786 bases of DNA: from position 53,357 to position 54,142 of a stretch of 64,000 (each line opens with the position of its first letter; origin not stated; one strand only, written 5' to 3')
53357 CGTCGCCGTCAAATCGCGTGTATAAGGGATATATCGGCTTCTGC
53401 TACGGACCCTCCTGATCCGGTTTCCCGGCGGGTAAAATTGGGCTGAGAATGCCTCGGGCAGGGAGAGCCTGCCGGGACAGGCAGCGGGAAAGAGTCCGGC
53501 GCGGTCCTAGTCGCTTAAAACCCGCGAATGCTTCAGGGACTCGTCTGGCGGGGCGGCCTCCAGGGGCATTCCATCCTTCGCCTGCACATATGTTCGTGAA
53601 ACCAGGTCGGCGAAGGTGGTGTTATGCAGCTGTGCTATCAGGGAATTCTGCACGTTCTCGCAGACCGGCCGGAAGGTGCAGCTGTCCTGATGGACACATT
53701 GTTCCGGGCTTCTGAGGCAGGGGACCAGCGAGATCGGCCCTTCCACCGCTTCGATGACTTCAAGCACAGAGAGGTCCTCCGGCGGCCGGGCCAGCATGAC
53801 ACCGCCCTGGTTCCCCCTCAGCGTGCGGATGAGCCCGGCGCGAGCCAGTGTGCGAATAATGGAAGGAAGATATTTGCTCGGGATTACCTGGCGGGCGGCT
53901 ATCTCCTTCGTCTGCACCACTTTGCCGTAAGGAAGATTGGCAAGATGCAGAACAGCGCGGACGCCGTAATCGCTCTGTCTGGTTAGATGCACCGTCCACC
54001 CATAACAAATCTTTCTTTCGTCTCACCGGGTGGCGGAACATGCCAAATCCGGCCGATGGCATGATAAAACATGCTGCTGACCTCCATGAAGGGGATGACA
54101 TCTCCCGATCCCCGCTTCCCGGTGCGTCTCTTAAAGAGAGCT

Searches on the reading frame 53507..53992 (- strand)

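Call 84: search_protein_families(library=pfam, proteins=[window:53507-53992:-], max_evalue=0.00001)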
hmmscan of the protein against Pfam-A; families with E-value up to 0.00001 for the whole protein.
window:53507-53992:- (161 aa): 1 family
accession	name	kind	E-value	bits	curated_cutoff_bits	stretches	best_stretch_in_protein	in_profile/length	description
PF02082.26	Rrf2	-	2.3e-37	128.6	30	1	3-132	1-131/132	Iron-dependent Transcriptional regulator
